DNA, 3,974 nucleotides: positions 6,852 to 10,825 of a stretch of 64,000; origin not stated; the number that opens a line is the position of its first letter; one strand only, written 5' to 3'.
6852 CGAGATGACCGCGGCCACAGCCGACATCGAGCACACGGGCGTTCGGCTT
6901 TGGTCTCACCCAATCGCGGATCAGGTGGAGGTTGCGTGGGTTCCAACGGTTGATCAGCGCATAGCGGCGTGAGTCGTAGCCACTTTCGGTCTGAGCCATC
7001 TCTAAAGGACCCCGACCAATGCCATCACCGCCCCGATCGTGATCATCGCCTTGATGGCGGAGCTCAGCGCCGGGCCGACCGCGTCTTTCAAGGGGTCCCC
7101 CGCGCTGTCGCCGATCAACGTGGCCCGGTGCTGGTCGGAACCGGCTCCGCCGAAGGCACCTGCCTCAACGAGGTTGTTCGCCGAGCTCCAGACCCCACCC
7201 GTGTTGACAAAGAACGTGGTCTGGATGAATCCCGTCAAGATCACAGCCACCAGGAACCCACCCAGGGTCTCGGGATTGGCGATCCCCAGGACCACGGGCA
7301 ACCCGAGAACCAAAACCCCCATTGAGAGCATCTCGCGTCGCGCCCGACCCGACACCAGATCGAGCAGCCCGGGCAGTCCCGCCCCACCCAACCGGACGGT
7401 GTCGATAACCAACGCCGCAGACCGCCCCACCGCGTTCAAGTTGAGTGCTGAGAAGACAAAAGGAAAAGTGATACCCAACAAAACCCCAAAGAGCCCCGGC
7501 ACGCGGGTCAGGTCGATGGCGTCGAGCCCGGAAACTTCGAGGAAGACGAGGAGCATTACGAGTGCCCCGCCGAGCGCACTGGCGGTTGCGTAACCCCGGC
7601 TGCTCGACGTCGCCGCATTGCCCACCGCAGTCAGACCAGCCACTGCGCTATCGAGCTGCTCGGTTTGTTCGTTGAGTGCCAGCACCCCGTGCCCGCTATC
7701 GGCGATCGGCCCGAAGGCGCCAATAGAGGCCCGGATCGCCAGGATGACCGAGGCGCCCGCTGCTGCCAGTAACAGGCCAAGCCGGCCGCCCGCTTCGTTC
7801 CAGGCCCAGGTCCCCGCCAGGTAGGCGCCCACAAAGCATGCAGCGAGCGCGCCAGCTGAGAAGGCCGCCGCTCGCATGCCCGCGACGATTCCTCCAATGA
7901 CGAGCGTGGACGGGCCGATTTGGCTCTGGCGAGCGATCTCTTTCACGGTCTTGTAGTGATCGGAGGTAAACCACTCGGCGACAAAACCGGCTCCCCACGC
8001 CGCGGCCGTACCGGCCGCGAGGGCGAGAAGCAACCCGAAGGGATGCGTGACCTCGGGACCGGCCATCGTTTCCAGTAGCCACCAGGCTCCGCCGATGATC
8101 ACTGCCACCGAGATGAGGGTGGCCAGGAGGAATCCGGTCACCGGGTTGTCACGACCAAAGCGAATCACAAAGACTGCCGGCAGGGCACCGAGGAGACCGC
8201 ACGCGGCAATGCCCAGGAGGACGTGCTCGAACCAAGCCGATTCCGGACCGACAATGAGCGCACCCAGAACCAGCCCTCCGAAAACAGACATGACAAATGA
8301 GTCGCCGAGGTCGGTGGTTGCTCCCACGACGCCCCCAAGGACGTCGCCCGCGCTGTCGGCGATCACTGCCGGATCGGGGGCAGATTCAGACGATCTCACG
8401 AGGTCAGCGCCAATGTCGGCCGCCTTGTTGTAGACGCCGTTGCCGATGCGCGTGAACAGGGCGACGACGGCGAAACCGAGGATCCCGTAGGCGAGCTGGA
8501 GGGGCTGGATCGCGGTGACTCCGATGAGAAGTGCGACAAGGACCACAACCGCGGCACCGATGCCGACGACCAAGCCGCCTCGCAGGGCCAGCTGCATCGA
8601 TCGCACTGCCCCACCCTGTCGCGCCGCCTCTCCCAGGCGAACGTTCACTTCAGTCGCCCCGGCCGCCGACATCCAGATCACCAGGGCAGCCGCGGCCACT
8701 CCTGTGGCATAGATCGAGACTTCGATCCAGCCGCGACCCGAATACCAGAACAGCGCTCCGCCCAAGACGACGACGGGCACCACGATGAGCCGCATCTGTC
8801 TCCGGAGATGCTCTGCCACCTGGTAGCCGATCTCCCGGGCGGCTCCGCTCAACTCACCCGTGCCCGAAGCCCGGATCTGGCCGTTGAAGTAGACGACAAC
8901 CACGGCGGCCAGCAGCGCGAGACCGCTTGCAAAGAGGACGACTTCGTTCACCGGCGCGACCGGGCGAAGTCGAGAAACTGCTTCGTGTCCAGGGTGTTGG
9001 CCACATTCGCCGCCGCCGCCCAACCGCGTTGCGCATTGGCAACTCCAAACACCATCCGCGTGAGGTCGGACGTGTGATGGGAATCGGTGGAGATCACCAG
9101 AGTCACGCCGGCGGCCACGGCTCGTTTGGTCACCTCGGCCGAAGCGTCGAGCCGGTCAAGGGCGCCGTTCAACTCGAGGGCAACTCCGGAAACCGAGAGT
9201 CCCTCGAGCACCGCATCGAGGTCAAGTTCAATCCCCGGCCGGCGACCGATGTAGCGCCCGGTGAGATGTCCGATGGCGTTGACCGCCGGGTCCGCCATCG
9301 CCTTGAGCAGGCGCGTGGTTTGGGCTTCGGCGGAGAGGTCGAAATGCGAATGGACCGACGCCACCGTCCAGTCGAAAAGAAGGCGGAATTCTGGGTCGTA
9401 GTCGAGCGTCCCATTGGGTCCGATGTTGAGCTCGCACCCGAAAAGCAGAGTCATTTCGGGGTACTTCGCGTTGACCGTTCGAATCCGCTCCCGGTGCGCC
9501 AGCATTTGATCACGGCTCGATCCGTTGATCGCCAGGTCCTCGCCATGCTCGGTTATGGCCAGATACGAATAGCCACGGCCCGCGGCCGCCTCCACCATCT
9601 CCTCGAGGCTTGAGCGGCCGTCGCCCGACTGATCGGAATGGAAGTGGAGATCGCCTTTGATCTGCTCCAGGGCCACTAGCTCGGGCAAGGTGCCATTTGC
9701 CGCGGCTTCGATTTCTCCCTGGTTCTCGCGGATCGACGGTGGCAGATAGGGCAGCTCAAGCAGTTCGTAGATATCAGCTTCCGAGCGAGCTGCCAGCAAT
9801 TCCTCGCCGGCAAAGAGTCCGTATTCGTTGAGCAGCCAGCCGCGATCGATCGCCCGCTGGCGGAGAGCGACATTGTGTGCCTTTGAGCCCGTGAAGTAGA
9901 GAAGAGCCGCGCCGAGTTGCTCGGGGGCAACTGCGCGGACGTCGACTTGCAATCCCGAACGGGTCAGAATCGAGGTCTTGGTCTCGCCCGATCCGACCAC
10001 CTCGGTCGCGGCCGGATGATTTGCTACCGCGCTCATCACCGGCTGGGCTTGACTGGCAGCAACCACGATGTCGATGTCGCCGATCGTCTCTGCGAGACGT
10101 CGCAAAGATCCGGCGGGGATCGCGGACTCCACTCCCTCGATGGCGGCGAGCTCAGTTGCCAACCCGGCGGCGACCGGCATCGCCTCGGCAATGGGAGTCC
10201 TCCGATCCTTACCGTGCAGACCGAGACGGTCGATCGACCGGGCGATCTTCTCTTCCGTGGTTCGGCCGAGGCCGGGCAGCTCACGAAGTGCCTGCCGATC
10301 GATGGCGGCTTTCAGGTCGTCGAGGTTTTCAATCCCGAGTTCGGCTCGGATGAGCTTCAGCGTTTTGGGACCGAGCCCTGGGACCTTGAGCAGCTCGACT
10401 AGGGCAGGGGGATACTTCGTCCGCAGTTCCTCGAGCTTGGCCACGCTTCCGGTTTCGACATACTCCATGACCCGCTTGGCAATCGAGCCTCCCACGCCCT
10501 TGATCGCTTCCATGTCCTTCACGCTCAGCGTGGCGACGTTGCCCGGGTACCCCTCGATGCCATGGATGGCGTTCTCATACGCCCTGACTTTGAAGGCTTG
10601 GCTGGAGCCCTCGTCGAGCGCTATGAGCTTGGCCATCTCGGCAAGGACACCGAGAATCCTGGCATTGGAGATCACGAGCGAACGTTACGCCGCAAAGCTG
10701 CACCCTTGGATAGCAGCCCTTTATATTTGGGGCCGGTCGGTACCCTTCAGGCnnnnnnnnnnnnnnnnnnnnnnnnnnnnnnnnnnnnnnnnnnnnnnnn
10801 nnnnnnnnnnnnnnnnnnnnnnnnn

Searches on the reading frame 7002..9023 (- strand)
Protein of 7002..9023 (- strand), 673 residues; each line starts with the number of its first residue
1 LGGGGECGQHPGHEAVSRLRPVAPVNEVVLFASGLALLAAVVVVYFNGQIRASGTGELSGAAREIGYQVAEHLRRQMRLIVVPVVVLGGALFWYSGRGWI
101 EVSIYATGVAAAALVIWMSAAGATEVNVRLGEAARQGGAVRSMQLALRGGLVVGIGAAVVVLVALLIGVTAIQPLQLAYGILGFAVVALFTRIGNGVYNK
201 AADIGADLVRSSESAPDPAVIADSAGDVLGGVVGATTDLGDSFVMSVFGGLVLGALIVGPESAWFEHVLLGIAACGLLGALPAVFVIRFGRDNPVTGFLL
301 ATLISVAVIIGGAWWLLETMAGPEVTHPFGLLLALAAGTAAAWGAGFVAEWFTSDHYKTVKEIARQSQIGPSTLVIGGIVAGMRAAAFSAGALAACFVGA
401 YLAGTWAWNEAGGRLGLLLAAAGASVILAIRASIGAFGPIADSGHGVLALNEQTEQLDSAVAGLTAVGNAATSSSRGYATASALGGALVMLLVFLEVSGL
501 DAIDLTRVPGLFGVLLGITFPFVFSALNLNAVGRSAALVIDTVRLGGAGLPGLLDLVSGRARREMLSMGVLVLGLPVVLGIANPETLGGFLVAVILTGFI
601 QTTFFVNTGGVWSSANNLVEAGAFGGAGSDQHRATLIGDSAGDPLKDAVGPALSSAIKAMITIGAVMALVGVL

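Call 69: search_protein_families(library=pfam, proteins=[window:7002-9023:-], max_evalue=0.00001)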
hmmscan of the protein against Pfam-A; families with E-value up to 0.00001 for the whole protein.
window:7002-9023:- (673 aa): 1 family
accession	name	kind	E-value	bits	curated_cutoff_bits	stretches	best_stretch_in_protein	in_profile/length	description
PF03030.21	H_PPase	-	1e-94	318.9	29.7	1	48-667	12-645/645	Inorganic H+ pyrophosphatase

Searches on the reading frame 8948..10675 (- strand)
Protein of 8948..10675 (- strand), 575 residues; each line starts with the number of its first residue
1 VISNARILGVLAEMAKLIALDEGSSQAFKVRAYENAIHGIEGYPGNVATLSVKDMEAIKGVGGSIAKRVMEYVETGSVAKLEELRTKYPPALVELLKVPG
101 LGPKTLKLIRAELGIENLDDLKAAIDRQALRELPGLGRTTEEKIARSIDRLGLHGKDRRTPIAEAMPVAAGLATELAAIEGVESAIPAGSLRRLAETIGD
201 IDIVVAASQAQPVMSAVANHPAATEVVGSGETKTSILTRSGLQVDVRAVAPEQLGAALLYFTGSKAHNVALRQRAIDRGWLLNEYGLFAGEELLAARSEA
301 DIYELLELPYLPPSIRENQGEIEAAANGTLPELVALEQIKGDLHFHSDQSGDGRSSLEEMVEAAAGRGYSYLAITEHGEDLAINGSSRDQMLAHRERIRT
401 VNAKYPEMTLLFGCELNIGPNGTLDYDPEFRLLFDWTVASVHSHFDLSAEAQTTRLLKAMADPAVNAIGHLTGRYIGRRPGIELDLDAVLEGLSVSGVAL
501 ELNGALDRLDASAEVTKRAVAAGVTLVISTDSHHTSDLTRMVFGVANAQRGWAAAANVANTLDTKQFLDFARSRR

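Call 69: search_protein_families(library=pfam, proteins=[window:8948-10675:-], max_evalue=0.00001)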
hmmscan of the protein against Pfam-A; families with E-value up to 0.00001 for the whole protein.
window:8948-10675:- (575 aa): 6 families
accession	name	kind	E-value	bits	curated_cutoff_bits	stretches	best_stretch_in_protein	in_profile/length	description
PF14791.11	DNA_pol_B_thumb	-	3.7e-23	81.6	25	1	257-317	1-63/63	DNA polymerase beta thumb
PF14716.13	HHH_8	-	1.7e-16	60.8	30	1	4-77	3-72/73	Helix-hairpin-helix domain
PF14520.12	HHH_5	-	1e-12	48.7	27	1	94-146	3-53/57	Helix-hairpin-helix domain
PF02811.25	PHP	-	1.5e-09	38.8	26.4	1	342-422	1-69/164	PHP domain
PF12836.13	HHH_3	-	2.6e-07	31.1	27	0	48-85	9-47/65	Helix-hairpin-helix motif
PF00633.29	HHH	-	5.6e-07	29.5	24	0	46-72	4-30/30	Helix-hairpin-helix motif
